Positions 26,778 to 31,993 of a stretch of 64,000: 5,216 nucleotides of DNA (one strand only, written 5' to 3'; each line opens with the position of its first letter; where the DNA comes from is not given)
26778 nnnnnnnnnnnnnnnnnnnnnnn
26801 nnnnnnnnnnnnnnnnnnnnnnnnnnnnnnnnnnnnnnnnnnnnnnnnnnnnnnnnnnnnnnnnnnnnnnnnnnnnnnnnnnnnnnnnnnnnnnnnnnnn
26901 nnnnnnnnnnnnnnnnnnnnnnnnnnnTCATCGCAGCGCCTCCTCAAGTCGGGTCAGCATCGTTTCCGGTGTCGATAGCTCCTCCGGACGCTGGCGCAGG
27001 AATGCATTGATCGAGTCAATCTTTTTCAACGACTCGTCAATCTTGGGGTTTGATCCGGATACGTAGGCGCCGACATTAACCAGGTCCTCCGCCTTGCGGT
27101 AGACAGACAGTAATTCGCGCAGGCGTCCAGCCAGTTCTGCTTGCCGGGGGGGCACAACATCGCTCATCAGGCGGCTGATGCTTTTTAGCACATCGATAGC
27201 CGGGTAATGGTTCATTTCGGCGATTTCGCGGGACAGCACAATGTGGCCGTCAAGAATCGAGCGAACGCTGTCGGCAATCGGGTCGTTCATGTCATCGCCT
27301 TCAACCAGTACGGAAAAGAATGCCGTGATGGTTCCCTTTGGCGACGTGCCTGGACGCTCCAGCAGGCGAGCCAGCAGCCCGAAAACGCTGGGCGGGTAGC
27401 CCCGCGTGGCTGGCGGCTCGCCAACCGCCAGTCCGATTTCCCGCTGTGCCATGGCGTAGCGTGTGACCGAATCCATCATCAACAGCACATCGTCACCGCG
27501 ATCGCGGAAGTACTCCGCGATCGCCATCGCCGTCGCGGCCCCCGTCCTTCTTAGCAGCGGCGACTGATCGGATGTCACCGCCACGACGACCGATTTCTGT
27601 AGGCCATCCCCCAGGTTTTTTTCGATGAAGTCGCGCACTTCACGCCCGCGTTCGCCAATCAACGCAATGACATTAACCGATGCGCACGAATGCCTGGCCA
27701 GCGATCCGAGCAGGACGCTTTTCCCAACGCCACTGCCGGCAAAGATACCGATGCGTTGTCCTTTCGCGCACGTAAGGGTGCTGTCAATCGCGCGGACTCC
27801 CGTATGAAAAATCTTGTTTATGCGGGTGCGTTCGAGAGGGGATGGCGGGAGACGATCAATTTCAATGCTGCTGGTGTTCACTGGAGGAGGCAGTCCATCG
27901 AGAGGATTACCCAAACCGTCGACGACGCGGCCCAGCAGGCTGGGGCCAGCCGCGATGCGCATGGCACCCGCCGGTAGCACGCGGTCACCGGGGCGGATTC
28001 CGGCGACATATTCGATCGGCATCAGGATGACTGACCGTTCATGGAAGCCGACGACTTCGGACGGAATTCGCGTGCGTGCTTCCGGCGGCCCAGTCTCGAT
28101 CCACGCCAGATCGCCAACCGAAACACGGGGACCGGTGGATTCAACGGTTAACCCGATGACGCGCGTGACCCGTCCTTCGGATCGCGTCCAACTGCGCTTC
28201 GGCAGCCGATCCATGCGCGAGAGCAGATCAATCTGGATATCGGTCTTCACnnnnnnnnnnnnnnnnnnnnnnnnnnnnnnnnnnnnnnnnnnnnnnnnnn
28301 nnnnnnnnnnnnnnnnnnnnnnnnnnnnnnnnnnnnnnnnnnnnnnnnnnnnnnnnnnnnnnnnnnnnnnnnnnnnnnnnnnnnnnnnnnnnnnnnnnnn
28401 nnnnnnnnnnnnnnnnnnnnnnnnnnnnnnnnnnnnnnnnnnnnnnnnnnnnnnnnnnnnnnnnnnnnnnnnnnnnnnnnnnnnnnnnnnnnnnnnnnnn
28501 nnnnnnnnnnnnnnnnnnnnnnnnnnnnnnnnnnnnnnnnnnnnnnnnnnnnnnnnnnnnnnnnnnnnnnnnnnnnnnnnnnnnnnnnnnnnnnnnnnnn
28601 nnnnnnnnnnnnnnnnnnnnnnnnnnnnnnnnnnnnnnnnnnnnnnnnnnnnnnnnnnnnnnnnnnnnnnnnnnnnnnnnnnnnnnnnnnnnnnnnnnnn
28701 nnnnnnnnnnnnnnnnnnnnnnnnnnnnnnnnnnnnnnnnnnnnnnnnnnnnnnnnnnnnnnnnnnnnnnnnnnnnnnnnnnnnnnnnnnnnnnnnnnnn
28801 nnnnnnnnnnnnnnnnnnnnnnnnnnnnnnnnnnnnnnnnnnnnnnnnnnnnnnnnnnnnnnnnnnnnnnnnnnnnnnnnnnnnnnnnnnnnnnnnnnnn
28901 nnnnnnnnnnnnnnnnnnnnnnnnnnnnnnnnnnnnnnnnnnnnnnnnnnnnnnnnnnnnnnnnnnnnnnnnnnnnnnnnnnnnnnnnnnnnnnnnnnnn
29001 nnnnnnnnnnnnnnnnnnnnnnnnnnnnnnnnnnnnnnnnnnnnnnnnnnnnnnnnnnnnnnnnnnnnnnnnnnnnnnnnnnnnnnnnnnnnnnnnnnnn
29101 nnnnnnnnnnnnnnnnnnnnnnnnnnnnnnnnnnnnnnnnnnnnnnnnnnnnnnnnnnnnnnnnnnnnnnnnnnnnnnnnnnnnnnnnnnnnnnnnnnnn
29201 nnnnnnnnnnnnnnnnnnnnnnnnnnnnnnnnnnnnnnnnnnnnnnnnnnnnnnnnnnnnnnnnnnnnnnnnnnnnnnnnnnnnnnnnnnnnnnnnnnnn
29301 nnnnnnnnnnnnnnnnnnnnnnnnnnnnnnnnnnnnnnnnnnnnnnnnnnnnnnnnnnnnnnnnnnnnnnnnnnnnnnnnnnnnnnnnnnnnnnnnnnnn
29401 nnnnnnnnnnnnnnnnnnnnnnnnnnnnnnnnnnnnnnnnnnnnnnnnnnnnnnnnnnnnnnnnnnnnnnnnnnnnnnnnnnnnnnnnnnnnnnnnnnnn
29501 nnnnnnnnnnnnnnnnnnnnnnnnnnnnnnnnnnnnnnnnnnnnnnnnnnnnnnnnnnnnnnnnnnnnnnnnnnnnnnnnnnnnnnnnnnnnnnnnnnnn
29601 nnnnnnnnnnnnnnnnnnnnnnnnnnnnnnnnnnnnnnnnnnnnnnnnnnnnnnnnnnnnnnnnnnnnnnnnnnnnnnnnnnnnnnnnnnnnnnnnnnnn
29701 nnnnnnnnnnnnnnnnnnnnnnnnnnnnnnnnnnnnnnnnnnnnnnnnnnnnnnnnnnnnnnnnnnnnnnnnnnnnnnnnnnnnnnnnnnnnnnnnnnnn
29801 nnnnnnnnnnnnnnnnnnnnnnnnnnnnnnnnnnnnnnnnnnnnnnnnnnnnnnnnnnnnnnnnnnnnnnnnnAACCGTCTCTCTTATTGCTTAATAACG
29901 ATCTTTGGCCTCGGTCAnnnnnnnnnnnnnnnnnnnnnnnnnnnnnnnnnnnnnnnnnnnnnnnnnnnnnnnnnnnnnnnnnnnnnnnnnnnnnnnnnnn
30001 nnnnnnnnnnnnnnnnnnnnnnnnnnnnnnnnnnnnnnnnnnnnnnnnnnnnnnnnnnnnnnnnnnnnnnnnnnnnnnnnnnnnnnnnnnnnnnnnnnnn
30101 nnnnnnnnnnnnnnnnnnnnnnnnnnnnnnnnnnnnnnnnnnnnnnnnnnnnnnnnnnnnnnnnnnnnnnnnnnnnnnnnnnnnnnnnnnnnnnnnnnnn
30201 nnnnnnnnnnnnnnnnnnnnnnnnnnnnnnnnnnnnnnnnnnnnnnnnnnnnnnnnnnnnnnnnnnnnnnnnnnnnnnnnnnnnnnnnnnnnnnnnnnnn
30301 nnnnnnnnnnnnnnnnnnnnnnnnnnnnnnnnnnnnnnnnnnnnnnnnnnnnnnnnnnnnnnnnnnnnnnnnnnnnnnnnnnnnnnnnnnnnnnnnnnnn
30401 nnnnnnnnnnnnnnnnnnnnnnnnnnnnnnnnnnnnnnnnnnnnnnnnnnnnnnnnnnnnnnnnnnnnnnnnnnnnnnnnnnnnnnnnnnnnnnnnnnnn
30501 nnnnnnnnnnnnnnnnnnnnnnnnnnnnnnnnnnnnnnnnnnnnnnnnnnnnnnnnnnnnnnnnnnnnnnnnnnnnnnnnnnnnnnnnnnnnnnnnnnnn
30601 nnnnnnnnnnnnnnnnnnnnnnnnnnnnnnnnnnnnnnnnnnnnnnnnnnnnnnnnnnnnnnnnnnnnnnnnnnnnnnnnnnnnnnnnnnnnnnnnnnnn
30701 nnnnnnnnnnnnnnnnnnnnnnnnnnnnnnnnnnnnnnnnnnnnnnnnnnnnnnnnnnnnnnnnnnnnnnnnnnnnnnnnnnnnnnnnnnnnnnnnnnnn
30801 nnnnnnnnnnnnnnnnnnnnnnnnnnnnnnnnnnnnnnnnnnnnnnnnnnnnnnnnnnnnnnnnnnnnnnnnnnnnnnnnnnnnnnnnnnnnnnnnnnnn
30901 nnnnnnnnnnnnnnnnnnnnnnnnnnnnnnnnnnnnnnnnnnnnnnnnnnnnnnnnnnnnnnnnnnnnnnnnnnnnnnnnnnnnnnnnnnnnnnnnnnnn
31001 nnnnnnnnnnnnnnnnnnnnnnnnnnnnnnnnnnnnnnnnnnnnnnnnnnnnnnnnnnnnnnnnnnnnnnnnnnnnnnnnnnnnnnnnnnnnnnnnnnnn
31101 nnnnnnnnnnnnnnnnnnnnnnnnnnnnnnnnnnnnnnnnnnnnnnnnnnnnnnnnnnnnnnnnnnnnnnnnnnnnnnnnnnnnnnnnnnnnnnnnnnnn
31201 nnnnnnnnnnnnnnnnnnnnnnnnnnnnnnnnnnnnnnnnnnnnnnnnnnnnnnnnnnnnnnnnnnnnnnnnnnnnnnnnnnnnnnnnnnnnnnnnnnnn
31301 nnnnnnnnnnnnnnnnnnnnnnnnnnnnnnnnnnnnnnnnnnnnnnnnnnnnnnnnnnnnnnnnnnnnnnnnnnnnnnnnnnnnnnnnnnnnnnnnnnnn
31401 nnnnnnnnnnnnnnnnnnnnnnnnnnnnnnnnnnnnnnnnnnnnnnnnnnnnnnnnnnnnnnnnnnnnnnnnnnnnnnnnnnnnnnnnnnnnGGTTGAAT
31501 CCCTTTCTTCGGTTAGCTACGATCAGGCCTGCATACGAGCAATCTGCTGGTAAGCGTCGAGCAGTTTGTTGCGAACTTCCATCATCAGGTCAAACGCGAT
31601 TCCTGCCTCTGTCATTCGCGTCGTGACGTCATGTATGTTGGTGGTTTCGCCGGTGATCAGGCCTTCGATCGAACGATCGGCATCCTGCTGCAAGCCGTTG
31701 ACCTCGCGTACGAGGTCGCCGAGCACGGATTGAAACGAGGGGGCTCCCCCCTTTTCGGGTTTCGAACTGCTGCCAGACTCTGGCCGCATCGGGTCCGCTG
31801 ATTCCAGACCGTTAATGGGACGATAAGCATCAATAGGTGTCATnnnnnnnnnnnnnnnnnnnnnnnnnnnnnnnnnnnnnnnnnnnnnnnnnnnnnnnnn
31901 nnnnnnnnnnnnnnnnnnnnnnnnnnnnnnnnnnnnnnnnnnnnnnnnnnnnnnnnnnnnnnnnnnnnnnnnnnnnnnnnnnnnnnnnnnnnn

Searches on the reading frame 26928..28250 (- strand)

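Call 10: search_protein_families(library=pfam, proteins=[window:26928-28250:-])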
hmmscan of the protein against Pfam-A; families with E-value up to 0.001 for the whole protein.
window:26928-28250:- (440 aa): 3 families
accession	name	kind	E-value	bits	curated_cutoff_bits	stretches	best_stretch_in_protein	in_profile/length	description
PF00006.31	ATP-synt_ab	-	2.2e-85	286.1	29.5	1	151-359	1-213/213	ATP synthase alpha/beta family, nucleotide-binding domain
PF18269.6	T3SS_ATPase_C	-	1.7e-23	82.7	22.7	1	366-437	1-72/72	T3SS EscN ATPase C-terminal domain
PF02874.29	ATP-synt_ab_N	-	8e-05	23.5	20.9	1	28-93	1-67/69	ATP synthase alpha/beta family, beta-barrel domain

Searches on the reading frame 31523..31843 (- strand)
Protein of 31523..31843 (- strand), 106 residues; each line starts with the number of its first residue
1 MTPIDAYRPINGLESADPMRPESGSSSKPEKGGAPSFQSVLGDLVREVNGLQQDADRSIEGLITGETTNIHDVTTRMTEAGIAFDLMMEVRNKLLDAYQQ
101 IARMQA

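Call 10: search_protein_families(library=pfam, proteins=[window:31523-31843:-])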
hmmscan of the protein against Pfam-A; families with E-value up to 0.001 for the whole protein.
window:31523-31843:- (106 aa): 1 family
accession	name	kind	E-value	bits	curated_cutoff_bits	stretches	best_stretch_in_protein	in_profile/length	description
PF02049.23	FliE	-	3.2e-25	88.5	22.4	1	24-105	8-88/89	Flagellar hook-basal body complex protein FliE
